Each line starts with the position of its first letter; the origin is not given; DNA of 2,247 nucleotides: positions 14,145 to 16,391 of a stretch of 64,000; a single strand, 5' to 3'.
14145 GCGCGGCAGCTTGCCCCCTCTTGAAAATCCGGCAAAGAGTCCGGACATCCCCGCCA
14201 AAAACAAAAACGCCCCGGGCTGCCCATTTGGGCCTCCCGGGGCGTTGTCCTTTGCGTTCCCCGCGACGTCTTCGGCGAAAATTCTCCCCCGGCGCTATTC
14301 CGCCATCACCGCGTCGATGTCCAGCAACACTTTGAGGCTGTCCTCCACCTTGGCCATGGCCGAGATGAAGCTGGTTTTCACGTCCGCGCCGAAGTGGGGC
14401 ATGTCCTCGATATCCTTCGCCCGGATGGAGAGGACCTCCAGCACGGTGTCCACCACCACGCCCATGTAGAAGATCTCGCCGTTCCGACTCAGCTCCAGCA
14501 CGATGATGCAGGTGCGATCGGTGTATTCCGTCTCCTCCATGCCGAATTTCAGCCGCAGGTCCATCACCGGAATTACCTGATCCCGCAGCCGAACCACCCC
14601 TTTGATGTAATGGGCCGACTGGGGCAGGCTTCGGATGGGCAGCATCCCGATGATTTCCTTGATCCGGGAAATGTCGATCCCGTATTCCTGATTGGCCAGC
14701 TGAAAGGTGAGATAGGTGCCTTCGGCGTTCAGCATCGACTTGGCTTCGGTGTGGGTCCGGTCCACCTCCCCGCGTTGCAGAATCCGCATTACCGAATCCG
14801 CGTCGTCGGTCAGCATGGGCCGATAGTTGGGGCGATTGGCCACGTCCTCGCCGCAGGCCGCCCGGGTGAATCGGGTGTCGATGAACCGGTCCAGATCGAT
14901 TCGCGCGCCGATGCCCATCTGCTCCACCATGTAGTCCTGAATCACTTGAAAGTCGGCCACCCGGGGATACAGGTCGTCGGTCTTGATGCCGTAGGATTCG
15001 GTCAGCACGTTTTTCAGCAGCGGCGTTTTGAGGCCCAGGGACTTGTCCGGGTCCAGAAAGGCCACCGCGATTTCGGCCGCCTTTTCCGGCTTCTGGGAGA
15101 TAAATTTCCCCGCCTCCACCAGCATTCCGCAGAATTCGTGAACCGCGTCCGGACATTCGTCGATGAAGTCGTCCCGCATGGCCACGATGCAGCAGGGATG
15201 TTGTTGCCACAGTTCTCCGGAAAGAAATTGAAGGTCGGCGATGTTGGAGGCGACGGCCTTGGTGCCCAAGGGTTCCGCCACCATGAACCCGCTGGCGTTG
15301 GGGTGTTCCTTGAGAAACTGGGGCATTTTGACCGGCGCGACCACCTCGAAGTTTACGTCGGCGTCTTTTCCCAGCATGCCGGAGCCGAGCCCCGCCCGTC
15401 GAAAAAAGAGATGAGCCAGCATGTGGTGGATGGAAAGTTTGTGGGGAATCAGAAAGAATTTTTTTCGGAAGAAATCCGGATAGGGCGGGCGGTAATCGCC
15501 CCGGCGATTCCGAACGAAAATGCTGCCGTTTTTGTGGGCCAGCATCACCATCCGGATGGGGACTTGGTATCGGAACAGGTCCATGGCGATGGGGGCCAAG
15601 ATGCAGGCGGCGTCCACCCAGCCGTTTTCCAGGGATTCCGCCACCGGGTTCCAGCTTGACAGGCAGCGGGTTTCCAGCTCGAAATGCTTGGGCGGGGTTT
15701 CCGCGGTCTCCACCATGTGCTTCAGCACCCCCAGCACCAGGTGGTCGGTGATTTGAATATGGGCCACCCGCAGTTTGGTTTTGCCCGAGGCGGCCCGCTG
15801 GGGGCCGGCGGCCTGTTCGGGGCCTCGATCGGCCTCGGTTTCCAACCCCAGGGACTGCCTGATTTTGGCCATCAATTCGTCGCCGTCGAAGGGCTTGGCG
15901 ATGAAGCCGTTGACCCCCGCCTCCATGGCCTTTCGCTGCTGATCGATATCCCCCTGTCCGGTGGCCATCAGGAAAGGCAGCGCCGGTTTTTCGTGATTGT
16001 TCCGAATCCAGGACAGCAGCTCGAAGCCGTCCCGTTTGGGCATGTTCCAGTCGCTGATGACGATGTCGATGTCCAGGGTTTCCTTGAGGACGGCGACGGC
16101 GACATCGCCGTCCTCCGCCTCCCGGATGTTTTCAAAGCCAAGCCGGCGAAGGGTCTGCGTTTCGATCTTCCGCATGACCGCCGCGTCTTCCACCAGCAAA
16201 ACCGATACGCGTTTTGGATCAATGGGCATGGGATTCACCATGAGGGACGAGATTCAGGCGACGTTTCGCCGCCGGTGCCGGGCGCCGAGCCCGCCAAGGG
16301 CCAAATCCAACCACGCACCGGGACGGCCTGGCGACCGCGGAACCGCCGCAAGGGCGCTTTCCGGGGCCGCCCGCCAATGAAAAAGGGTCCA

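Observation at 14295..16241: Unusual REC - NrtA/NasS-like solute-binding fold - CheW fusion: a possible cytoplasmic ligand-sensing coupling protein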

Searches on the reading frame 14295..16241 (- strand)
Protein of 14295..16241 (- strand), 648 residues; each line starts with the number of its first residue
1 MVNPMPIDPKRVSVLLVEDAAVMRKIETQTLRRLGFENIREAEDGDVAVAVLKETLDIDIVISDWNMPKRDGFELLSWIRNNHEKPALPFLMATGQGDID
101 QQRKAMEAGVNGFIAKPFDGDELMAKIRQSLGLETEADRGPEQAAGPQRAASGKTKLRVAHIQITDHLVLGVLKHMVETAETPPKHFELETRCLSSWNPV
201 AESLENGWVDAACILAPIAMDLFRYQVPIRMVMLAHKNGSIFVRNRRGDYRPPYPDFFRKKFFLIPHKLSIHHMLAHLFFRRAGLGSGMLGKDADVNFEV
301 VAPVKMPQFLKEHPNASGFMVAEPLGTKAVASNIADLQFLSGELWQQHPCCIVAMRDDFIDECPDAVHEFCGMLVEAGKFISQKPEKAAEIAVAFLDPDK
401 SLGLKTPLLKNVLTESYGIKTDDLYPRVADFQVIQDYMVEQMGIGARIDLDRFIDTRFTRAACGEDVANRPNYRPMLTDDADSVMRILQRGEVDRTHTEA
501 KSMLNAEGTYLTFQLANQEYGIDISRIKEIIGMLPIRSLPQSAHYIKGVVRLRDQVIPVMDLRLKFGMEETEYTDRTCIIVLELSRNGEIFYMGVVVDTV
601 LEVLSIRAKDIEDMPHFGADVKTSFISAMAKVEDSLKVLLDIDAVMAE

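Call 4: search_protein_families(library=pfam, proteins=[window:14295-16241:-], max_evalue=0.1)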
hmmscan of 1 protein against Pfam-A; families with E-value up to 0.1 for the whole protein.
window:14295-16241:- (648 aa): 3 families
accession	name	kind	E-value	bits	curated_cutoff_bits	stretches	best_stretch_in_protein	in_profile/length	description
PF01584.24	CheW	-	1e-31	109.8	23.5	1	510-647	2-135/138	CheW-like domain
PF00072.30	Response_reg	-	1.1e-26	93.6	30.2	1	14-128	1-111/111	Response regulator receiver domain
PF13379.11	NMT1_2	-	3.4e-25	89.8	24.7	1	151-392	2-248/252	NMT1-like family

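Call 5: search_protein_families(library=ncbifam, proteins=[window:14295-16241:-], max_evalue=0.1)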
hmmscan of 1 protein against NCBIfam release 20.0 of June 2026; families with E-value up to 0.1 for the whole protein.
window:14295-16241:- (648 aa): 101 families (the best 25 are shown)
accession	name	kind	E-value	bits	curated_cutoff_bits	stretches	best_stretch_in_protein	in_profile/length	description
NF007903.0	PRK10612.1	equivalog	4.2e-27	94.9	260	1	509-646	18-151/167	chemotaxis protein CheW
NF007901.0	PRK10610.1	equivalog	7.1e-24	84.4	189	1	10-127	4-120/129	chemotaxis response regulator CheY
NF041866.1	EpsW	equivalog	1.2e-18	66.9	200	1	9-131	3-125/131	exopolysaccharide biosynthesis response regulator EpsW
TIGR02154.1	PhoB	equivalog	5.7e-18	65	296.2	1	13-131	4-120/226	phosphate regulon transcriptional regulator PhoB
NF041733.1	resp_reg_CseB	equivalog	3.4e-17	62.6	350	1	13-164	2-144/228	two-component system response regulator CseB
NF047654.1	DiguCycDgcRLepto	equivalog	7.8e-16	57.8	500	1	13-140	4-129/295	diguanylate cyclase DgcR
NF006900.1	PRK09390.1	equivalog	7.9e-16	58.2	255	1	11-172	4-158/203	response regulator FixJ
NF041367.1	CheY_Halo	equivalog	2e-15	57.2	200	1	14-129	1-112/114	chemotaxis protein CheY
TIGR01818.1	ntrC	equivalog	3.1e-15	55.9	558.6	1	14-141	1-124/463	nitrogen regulation protein NR(I)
NF007546.0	PRK10161.1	equivalog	2.4e-14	53.5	471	1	14-129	5-118/229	phosphate response regulator transcription factor PhoB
NF046020.1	HisKinCckABruc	equivalog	5.1e-14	51.1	1000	1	13-131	751-867/868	cell cycle histidine kinase CckA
NF045944.1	ResRegRpaBCyano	equivalog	5.2e-14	52.2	330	1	15-134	1-115/229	response regulator transcription factor RpaB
TIGR01387.1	cztR_silR_copR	subfamily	5.4e-14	52.4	279.2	1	14-134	1-117/218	heavy metal response regulator transcription factor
NF041734.1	resp_reg_RppA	equivalog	5.8e-14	52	250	1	14-129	3-116/229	two-component system response regulator RppA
NF053512.1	nitric_RR_NosR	exception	1.2e-13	50.9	400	1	14-132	1-116/422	response regulator c-di-GMP phosphodiesterase, NosR family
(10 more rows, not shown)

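Call 8: find_homologous_proteins(query=window:14295-16241:-, max_evalue=0.00001)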
Query window:14295-16241:- (648 aa): 1362 proteins with E <= 0.00001 among 8000 candidates; the best 120 are listed.
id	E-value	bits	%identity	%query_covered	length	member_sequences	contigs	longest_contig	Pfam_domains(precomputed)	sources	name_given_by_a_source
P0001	0.0e+0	1393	94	100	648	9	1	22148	PF13379.12,PF01584.25,PF00072.31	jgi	jgi:chemotaxis signal transduction protein/DNA-binding response OmpR family regulator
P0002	0.0e+0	1237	83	100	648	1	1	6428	PF13379.12,PF01584.25,PF00072.31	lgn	-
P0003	0.0e+0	1182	80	100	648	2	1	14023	PF13379.12,PF01584.25,PF00072.31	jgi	jgi:chemotaxis signal transduction protein/CheY-like chemotaxis protein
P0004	0.0e+0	1120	57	70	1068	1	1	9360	PF13379.12,PF00072.31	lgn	-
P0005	0.0e+0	1114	76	99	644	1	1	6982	PF13379.12,PF01584.25,PF00072.31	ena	-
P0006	2.1e-282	956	66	99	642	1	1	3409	PF13379.12,PF01584.25,PF00072.31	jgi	jgi:chemotaxis signal transduction protein/CheY-like chemotaxis protein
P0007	1.0e-273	928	64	99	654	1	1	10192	PF13379.12,PF01584.25,PF00072.31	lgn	-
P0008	1.4e-265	901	63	99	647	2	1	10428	PF13379.12,PF01584.25,PF00072.31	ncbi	-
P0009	3.0e-264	896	62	99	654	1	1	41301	PF13379.12,PF01584.25,PF00072.31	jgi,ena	-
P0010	9.6e-264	895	61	99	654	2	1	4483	PF13379.12,PF01584.25,PF00072.31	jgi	-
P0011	4.6e-263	892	62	99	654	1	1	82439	PF13379.12,PF01584.25,PF00072.31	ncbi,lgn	ncbi:MAG: chemotaxis protein CheW [Desulfobacterales bacterium]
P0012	3.9e-262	889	62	99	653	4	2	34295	PF13379.12,PF01584.25,PF00072.31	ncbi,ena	-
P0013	1.1e-255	868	60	99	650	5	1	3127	PF13379.12,PF01584.25,PF00072.31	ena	-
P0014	1.2e-255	868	59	99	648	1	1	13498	PF13379.12,PF01584.25,PF00072.31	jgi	jgi:chemotaxis signal transduction protein/ABC-type nitrate/sulfonate/bicarbonate transport system s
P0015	1.3e-255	868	61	99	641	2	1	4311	PF13379.12,PF01584.25,PF00072.31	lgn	-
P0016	2.9e-255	867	61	99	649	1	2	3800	PF13379.12,PF01584.25,PF00072.31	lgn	-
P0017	3.0e-255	867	60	99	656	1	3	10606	PF13379.12,PF01584.25,PF00072.31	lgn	-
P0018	1.7e-254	864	60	99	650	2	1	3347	PF13379.12,PF01584.25,PF00072.31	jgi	jgi:chemotaxis signal transduction protein/ABC-type nitrate/sulfonate/bicarbonate transport system s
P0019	3.6e-254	863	61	99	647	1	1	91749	PF13379.12,PF01584.25,PF00072.31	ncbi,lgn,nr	ncbi:MAG: response regulator receiver protein [Desulfococcus sp.]|nr:MAG: response regulator receive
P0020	4.9e-253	859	59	99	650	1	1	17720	PF13379.12,PF01584.25,PF00072.31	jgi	jgi:chemotaxis signal transduction protein/CheY-like chemotaxis protein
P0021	1.0e-252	858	58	99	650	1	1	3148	PF13379.12,PF01584.25,PF00072.31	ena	-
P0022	1.5e-252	858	60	98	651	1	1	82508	PF13379.12,PF01584.25,PF00072.31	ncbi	-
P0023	2.4e-252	857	58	99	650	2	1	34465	PF13379.12,PF01584.25,PF00072.31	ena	-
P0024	1.7e-251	854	58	99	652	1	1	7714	PF13379.12,PF01584.25,PF00072.31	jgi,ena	-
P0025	4.4e-251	853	58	99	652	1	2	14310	PF13379.12,PF01584.25,PF00072.31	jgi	jgi:chemotaxis signal transduction protein/ABC-type nitrate/sulfonate/bicarbonate transport system s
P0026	5.5e-251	853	58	99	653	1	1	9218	PF13379.12,PF01584.25,PF00072.31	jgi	jgi:chemotaxis signal transduction protein/CheY-like chemotaxis protein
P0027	8.6e-251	852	58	99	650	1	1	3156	PF13379.12,PF01584.25,PF00072.31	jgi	jgi:chemotaxis signal transduction protein/CheY-like chemotaxis protein/ABC-type nitrate/sulfonate/b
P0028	1.5e-250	851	57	99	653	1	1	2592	PF13379.12,PF01584.25,PF00072.31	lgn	-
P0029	2.2e-250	851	58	99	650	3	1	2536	PF13379.12,PF01584.25,PF00072.31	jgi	-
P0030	2.7e-250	850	58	99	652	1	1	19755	PF13379.12,PF01584.25,PF00072.31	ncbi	-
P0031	3.6e-250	850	58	99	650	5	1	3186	PF13379.12,PF01584.25,PF00072.31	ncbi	-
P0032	4.7e-250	850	58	99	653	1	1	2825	PF13379.12,PF01584.25,PF00072.31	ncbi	-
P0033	6.4e-250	849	57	99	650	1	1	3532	PF13379.12,PF01584.25,PF00072.31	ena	-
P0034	6.4e-250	849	59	99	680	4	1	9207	PF13379.12,PF01584.25,PF00072.31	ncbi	-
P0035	7.0e-250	849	58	99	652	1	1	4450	PF13379.12,PF01584.25,PF00072.31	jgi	jgi:chemotaxis signal transduction protein/ABC-type nitrate/sulfonate/bicarbonate transport system s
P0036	7.2e-250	849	59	99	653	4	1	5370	PF13379.12,PF01584.25,PF00072.31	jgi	-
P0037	9.0e-250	849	59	99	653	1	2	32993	PF13379.12,PF01584.25,PF00072.31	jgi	jgi:chemotaxis signal transduction protein/CheY-like chemotaxis protein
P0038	2.6e-249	847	58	99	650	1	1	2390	PF13379.12,PF01584.25,PF00072.31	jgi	jgi:chemotaxis signal transduction protein/CheY-like chemotaxis protein/ABC-type nitrate/sulfonate/b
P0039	2.7e-249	847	57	99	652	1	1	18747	PF13379.12,PF01584.25,PF00072.31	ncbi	-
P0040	2.7e-249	847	59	99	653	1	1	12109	PF13379.12,PF01584.25,PF00072.31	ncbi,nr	ncbi:MAG: ABC transporter substrate-binding protein [Desulfobacterales bacterium]|nr:ABC transporter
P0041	1.3e-248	845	58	99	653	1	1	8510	PF13379.12,PF01584.25,PF00072.31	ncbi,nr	ncbi:MAG: ABC transporter substrate-binding protein [Desulfobacteraceae bacterium]|nr:ABC transporte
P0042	1.7e-248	844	59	99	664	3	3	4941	PF13379.12,PF01584.25,PF00072.31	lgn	-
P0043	3.4e-248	843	58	99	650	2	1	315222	PF13379.12,PF01584.25,PF00072.31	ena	-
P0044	3.5e-248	843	59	99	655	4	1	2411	PF13379.12,PF01584.25,PF00072.31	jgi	jgi:chemotaxis signal transduction protein/ABC-type nitrate/sulfonate/bicarbonate transport system s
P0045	5.2e-248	843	58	99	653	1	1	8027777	PF13379.12,PF01584.25,PF00072.31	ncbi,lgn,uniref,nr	ncbi:chemotaxis protein CheW [Desulfonema magnum]|uniref:Two component system response regulator, Ch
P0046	5.3e-248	843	58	99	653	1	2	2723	PF13379.12,PF01584.25,PF00072.31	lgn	-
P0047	7.3e-248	842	59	99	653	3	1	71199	PF13379.12,PF01584.25,PF00072.31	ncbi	-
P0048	1.2e-247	842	58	99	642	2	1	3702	PF13379.12,PF01584.25,PF00072.31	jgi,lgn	-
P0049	3.8e-247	840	59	99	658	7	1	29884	PF13379.12,PF01584.25,PF00072.31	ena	-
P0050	7.2e-247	839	57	99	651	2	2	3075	PF13379.12,PF01584.25,PF00072.31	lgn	-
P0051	1.0e-246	839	57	99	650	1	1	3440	PF13379.12,PF01584.25,PF00072.31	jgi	jgi:chemotaxis signal transduction protein/CheY-like chemotaxis protein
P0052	1.1e-246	838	59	99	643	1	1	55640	PF13379.12,PF01584.25,PF00072.31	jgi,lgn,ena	-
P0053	2.1e-246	837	58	99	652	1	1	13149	PF13379.12,PF01584.25,PF00072.31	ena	-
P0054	5.0e-246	836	57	99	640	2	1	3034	PF13379.12,PF01584.25,PF00072.31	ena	-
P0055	2.6e-245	834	59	100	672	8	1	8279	PF13379.12,PF01584.25,PF00072.31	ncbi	-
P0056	2.9e-245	834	58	98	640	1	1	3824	PF13379.12,PF01584.25,PF00072.31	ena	-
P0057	3.1e-245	834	57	99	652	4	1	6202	PF13379.12,PF01584.25,PF00072.31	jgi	-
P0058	3.2e-245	834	58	99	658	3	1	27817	PF13379.12,PF01584.25,PF00072.31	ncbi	-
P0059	4.8e-245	833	58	99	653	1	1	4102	PF13379.12,PF01584.25,PF00072.31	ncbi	-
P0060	5.6e-245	833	59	99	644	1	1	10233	PF13379.12,PF01584.25,PF00072.31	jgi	jgi:chemotaxis signal transduction protein/ABC-type nitrate/sulfonate/bicarbonate transport system s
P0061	1.8e-244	831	58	98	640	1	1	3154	PF13379.12,PF01584.25,PF00072.31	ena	-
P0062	2.6e-244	831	58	100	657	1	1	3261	PF13379.12,PF01584.25,PF00072.31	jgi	jgi:chemotaxis signal transduction protein/ABC-type nitrate/sulfonate/bicarbonate transport system s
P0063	4.5e-244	830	56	99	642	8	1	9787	PF13379.12,PF01584.25,PF00072.31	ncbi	-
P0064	5.5e-244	829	57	99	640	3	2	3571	PF13379.12,PF01584.25,PF00072.31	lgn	-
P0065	5.7e-244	829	56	99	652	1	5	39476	PF13379.12,PF01584.25,PF00072.31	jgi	-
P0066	5.9e-244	829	58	99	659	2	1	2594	PF13379.12,PF01584.25,PF00072.31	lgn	-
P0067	1.1e-243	828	57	98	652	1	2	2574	PF13379.12,PF01584.25,PF00072.31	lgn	-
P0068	1.6e-243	828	57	99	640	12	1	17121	PF13379.12,PF01584.25,PF00072.31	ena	-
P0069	5.4e-243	826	56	99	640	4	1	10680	PF13379.12,PF01584.25,PF00072.31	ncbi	-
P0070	5.8e-243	826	57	99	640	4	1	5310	PF13379.12,PF01584.25,PF00072.31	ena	-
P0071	7.8e-243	826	57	99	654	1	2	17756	PF13379.12,PF01584.25,PF00072.31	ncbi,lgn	-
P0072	1.0e-242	825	56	99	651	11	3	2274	PF13379.12,PF01584.25,PF00072.31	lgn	-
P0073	2.1e-242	824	55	99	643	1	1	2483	PF13379.12,PF01584.25,PF00072.31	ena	-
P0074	3.3e-242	824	58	98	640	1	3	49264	PF13379.12,PF01584.25,PF00072.31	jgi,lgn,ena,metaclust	metaclust:\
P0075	5.1e-242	823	59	99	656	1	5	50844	PF13379.12,PF01584.25,PF00072.31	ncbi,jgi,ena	jgi:chemotaxis signal transduction protein/CheY-like chemotaxis protein/ABC-type nitrate/sulfonate/b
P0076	7.9e-242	822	57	99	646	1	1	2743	PF13379.12,PF01584.25,PF00072.31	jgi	-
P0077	8.7e-242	822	57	99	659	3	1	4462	PF13379.12,PF01584.25,PF00072.31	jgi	-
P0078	2.0e-241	821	57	99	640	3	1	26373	PF13379.12,PF01584.25,PF00072.31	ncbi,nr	ncbi:MAG: chemotaxis protein CheW [Deltaproteobacteria bacterium]|nr:chemotaxis protein CheW [Deltap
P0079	9.3e-241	819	57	99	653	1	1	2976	PF13379.12,PF01584.25,PF00072.31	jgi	jgi:chemotaxis signal transduction protein/ABC-type nitrate/sulfonate/bicarbonate transport system s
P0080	1.1e-240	819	56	98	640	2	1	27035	PF13379.12,PF01584.25,PF00072.31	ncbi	-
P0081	1.2e-240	818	57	99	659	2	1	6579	PF13379.12,PF01584.25,PF00072.31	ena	-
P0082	1.8e-240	818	55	99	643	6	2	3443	PF13379.12,PF01584.25,PF00072.31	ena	-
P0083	2.5e-240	817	57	99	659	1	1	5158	PF13379.12,PF01584.25,PF00072.31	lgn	-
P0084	2.7e-240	817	56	98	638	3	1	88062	PF13379.12,PF01584.25,PF00072.31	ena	-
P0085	4.3e-240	817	56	99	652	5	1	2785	PF13379.12,PF01584.25,PF00072.31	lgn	-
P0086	8.8e-240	816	58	99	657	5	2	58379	PF13379.12,PF01584.25,PF00072.31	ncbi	-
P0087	1.3e-239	815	57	99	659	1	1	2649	PF13379.12,PF01584.25,PF00072.31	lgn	-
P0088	1.3e-239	815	57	99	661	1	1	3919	PF13379.12,PF01584.25,PF00072.31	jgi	jgi:chemotaxis signal transduction protein/ABC-type nitrate/sulfonate/bicarbonate transport system s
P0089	2.8e-239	814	57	99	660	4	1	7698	PF13379.12,PF01584.25,PF00072.31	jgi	-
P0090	2.9e-239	814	57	99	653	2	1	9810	PF13379.12,PF01584.25,PF00072.31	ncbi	-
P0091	5.5e-239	813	57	99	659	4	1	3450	PF13379.12,PF01584.25,PF00072.31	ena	-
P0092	5.9e-239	813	56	98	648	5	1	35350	PF13379.12,PF01584.25,PF00072.31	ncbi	-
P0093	1.4e-238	812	57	99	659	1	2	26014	PF13379.12,PF01584.25,PF00072.31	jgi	-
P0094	1.4e-238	812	56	98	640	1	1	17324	PF13379.12,PF01584.25,PF00072.31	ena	-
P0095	1.6e-238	811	57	99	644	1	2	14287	PF13379.12,PF01584.25,PF00072.31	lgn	-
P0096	1.9e-238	811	56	99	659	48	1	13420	PF13379.12,PF01584.25,PF00072.31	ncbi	-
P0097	2.0e-238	811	56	99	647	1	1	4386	PF13379.12,PF01584.25,PF00072.31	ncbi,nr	ncbi:MAG: response regulator [Desulfobacterales bacterium]|nr:response regulator [Desulfobacterales 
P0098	2.7e-238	811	57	99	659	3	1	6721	PF13379.12,PF01584.25,PF00072.31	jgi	-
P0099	3.7e-238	810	56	98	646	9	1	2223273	PF13379.12,PF01584.25,PF00072.31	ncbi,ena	-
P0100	5.0e-238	810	56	99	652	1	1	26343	PF13379.12,PF01584.25,PF00072.31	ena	-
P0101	1.7e-237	808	56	98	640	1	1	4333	PF13379.12,PF01584.25,PF00072.31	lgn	-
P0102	2.8e-237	807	56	100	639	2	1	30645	PF13379.12,PF01584.25,PF00072.31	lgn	-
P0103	4.8e-237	807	56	99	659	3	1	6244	PF13379.12,PF01584.25,PF00072.31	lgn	-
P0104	6.0e-237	806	55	98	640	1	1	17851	PF13379.12,PF01584.25,PF00072.31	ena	-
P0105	7.5e-237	806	57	99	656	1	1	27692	PF13379.12,PF01584.25,PF00072.31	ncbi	-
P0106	1.1e-236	805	56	98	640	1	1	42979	PF13379.12,PF01584.25,PF00072.31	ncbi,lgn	-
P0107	1.4e-236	805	57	99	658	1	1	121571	PF13379.12,PF01584.25,PF00072.31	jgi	jgi:chemotaxis signal transduction protein/ABC-type nitrate/sulfonate/bicarbonate transport system s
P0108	1.8e-236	805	57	99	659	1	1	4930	PF13379.12,PF01584.25,PF00072.31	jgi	jgi:chemotaxis signal transduction protein/ABC-type nitrate/sulfonate/bicarbonate transport system s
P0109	2.6e-236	804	55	99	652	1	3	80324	PF13379.12,PF01584.25,PF00072.31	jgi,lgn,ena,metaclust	metaclust:\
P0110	3.1e-236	804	56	99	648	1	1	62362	PF13379.12,PF01584.25,PF00072.31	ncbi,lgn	-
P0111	3.4e-236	804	56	99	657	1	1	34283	PF13379.12,PF01584.25,PF00072.31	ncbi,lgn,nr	ncbi:chemotaxis protein CheW [candidate division KSB1 bacterium]|nr:chemotaxis protein CheW [candida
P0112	4.6e-236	803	56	98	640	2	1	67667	PF13379.12,PF01584.25,PF00072.31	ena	-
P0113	9.5e-236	802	56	99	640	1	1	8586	PF13379.12,PF01584.25,PF00072.31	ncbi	-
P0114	9.6e-236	802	56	98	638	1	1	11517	PF13379.12,PF01584.25,PF00072.31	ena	-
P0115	3.9e-235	800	57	99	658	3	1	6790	PF13379.12,PF01584.25,PF00072.31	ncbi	-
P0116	4.2e-235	800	55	99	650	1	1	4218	PF13379.12,PF01584.25,PF00072.31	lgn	-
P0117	4.3e-235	800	55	99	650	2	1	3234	PF13379.12,PF01584.25,PF00072.31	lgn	-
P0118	6.5e-235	799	56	99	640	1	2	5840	PF13379.12,PF01584.25,PF00072.31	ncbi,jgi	-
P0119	1.4e-234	798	56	99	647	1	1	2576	PF13379.12,PF01584.25,PF00072.31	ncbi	-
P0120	2.0e-234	798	55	99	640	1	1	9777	PF13379.12,PF01584.25,PF00072.31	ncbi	-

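Call 16: find_encoding_contigs(protein=P0045, flank=10000, max_places=2)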
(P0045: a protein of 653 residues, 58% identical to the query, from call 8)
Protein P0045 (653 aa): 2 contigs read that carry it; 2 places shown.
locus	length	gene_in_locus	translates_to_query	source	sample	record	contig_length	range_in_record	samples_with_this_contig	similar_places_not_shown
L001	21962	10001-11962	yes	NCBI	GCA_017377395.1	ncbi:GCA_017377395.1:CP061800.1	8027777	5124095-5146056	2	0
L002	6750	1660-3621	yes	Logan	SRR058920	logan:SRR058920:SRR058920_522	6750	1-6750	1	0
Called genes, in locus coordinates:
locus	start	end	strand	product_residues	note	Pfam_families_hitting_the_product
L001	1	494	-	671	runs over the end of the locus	PF00512:HisKA, PF02518:HATPase_c, PF00072:Response_reg, PF01627:Hpt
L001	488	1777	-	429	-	PF07228:SpoIIE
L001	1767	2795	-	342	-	PF00211:Guanylate_cyc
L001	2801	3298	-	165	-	PF00009:GTP_EFTU (weak), PF00025:Arf, PF00071:Ras, PF01926:MMR_HSR1 (weak), PF08477:Roc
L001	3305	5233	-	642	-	PF00691:OmpA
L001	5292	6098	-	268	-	PF01442:Apolipoprotein (faint)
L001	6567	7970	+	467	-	PF00224:PK, PF03328:HpcH_HpaI (weak), PF02887:PK_C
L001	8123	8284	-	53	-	-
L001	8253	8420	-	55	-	-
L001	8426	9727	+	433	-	PF13372:Alginate_exp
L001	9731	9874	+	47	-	-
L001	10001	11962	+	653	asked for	PF00072:Response_reg, PF13379:NMT1_2, PF01584:CheW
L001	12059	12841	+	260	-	PF00005:ABC_tran, PF13304:AAA_21 (faint)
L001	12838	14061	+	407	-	PF13379:NMT1_2, PF09084:NMT1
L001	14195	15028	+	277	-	PF00528:BPD_transp_1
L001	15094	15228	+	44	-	-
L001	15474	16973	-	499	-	PF08245:Mur_ligase_M, PF02875:Mur_ligase_C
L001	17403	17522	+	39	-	-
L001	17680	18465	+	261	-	PF04015:DUF362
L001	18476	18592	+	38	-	-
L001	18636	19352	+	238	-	PF03975:CheD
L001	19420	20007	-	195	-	PF04307:YdjM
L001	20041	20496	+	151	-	PF00583:Acetyltransf_1, PF13673:Acetyltransf_10 (weak), PF13508:Acetyltransf_7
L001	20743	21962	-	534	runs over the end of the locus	PF00072:Response_reg, PF00512:HisKA, PF02518:HATPase_c, PF00072:Response_reg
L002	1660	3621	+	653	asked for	PF00072:Response_reg, PF13379:NMT1_2, PF01584:CheW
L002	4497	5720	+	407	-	PF13379:NMT1_2, PF09084:NMT1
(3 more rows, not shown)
